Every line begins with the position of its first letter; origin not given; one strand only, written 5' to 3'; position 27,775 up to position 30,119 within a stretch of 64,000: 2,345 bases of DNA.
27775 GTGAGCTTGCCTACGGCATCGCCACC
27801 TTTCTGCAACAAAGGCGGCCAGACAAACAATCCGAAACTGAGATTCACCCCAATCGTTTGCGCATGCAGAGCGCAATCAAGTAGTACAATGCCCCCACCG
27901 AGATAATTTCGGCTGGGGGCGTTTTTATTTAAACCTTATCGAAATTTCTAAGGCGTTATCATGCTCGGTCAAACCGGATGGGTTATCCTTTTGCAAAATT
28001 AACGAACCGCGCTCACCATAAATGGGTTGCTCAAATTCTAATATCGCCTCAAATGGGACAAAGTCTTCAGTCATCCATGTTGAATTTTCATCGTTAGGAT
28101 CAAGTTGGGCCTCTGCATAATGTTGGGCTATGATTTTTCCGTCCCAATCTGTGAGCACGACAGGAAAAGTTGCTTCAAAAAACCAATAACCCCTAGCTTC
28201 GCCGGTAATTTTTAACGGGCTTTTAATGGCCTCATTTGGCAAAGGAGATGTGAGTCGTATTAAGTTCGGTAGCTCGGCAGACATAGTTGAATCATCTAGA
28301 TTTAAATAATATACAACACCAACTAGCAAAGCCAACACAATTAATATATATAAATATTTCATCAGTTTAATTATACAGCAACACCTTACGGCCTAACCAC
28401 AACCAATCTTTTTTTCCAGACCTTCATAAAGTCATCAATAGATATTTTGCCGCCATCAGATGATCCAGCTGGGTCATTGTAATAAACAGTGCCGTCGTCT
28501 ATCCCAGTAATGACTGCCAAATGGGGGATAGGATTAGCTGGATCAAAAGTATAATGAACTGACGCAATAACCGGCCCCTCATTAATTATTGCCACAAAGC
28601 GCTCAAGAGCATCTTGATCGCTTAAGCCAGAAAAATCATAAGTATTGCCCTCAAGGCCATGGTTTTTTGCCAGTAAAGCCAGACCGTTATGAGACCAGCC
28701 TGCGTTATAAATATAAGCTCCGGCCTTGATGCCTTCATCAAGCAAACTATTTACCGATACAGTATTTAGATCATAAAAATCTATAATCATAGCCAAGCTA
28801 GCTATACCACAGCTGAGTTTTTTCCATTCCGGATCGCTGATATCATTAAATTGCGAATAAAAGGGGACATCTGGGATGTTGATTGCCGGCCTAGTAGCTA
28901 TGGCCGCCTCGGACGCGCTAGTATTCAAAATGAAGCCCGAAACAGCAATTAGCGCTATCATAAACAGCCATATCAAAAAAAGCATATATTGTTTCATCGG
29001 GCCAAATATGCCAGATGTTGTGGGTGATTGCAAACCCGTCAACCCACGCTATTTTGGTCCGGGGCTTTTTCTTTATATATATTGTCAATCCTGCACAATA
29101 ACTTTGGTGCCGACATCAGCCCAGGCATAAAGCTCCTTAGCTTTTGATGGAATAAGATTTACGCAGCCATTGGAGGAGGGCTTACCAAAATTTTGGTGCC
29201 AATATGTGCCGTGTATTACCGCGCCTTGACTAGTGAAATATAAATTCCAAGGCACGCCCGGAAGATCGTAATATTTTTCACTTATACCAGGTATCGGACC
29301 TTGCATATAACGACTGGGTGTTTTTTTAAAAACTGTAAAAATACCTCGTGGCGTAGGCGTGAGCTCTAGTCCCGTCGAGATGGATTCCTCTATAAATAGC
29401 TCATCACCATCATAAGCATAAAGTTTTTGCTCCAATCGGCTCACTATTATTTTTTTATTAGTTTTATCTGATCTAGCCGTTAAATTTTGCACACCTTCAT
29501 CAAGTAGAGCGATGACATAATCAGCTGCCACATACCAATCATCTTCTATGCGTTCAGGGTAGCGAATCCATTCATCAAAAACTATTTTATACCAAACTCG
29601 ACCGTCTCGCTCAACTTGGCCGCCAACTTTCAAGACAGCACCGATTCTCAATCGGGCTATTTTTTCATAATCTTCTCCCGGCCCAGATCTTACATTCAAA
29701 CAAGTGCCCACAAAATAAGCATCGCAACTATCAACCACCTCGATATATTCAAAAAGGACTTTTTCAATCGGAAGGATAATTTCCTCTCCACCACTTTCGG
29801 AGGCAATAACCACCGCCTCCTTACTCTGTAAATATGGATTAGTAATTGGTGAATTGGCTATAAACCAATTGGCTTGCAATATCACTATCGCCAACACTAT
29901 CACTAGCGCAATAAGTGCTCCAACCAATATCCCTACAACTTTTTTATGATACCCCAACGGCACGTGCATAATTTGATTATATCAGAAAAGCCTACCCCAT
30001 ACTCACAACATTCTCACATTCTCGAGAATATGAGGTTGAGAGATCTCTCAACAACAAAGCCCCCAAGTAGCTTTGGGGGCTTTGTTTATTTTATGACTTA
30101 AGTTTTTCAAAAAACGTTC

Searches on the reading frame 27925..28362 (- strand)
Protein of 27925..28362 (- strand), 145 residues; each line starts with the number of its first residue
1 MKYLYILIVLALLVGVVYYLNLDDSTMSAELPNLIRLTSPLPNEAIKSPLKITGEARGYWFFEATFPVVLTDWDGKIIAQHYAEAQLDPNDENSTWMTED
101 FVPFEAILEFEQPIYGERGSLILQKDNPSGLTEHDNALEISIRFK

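Call 27: search_protein_families(library=pfam, proteins=[window:27925-28362:-], max_evalue=0.1)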
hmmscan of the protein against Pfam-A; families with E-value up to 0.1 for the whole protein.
window:27925-28362:- (145 aa): 2 families
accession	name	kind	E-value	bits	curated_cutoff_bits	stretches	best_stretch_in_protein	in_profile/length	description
PF10648.15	Gmad2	-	7.4e-12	45.8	25.7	1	35-128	2-82/86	Immunoglobulin-like domain of bacterial spore germination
PF24294.1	Chromo_PTM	-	0.00073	19.9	27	0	77-112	34-69/75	Membrane-bound transcription factor PTM, chromo domain-like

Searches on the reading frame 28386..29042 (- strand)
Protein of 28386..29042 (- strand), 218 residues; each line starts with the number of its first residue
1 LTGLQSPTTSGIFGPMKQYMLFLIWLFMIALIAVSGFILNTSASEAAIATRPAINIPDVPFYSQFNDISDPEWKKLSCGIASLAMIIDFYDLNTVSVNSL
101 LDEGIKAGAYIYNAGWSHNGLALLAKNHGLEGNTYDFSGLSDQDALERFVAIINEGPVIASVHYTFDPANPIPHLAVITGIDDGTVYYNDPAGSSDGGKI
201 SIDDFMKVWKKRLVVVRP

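Call 27: search_protein_families(library=pfam, proteins=[window:28386-29042:-], max_evalue=0.1)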
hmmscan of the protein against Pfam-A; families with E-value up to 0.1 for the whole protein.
window:28386-29042:- (218 aa): 5 families
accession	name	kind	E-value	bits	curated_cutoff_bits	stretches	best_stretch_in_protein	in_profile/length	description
PF13529.12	Peptidase_C39_2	-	3e-12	47.7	24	1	58-192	2-143/143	Peptidase_C39 like family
PF03412.21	Peptidase_C39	-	1e-07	32.3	22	1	77-217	12-129/133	Peptidase C39 family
PF12385.14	Peptidase_C70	-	4.1e-07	30.4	19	1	74-206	16-137/141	Papain-like cysteine protease AvrRpt2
PF11814.14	DUF3335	-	0.039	13.9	25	0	170-203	144-177/206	Peptidase_C39 like family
PF07521.17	RMMBL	-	0.08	13.4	21.6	0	134-163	10-39/63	Zn-dependent metallo-hydrolase RNA specificity domain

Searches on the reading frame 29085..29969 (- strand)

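Call 27: search_protein_families(library=pfam, proteins=[window:29085-29969:-], max_evalue=0.1)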
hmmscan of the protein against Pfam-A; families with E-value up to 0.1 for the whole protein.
window:29085-29969:- (294 aa): 3 families
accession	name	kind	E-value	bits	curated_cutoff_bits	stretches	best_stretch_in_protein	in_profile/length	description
PF03734.19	YkuD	-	4.1e-23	83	23.4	1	172-292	2-146/146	L,D-transpeptidase catalytic domain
PF08239.17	SH3_3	-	1.3e-06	28.9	27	1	91-130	3-40/54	Bacterial SH3 domain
PF06347.19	SH3_4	-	0.015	15.5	24.1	1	91-117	5-31/56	Bacterial SH3 domain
